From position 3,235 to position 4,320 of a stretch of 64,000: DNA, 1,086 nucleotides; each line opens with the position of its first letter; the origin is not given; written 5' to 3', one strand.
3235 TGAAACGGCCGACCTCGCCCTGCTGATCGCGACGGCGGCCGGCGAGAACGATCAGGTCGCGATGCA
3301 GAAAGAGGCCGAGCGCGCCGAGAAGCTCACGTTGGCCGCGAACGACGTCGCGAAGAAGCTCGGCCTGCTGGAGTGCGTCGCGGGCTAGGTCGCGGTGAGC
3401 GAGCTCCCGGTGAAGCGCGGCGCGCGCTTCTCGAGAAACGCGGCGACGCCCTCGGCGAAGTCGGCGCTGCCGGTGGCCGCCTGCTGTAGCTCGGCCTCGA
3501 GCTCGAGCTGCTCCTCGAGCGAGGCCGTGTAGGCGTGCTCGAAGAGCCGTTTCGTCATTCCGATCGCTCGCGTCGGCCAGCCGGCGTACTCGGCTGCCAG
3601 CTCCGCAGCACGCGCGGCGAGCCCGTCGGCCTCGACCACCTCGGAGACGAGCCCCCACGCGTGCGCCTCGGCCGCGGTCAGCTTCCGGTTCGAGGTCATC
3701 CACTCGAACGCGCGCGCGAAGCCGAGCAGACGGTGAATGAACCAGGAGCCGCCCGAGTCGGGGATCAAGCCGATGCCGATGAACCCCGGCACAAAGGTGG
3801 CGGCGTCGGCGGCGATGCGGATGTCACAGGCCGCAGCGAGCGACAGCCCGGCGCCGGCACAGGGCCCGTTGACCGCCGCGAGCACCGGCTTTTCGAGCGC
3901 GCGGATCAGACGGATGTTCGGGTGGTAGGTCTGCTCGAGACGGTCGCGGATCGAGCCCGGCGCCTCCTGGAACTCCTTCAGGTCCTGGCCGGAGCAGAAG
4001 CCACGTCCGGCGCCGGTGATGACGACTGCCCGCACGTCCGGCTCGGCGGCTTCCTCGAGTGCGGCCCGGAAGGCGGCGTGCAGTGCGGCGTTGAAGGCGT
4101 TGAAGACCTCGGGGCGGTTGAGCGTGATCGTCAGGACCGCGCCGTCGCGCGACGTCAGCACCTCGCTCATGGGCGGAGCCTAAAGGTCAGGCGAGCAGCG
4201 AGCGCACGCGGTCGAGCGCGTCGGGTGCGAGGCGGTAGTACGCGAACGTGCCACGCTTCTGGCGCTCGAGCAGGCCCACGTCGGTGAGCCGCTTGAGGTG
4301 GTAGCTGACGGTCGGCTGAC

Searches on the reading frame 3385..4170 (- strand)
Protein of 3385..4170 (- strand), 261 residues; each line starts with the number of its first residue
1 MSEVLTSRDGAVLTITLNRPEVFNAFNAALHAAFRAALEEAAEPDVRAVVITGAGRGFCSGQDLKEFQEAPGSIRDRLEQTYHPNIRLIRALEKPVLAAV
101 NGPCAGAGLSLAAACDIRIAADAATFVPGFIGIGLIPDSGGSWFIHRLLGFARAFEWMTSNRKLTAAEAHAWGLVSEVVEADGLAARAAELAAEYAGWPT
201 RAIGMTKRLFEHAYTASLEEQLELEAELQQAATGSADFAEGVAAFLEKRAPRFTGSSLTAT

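Call 27: search_protein_families(library=pfam, proteins=[window:3385-4170:-], max_evalue=10)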
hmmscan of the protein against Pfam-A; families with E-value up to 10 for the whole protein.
window:3385-4170:- (261 aa): 3 families
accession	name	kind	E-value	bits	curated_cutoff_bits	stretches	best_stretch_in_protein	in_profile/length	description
PF00378.25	ECH_1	-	6.6e-62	209.5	27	1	9-255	3-250/251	Enoyl-CoA hydratase/isomerase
PF16113.10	ECH_2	-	1.9e-36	126.7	27.2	2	14-193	3-186/335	Enoyl-CoA hydratase/isomerase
PF01343.23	Peptidase_S49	-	0.031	14.7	24.9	1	93-133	6-44/154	Peptidase family S49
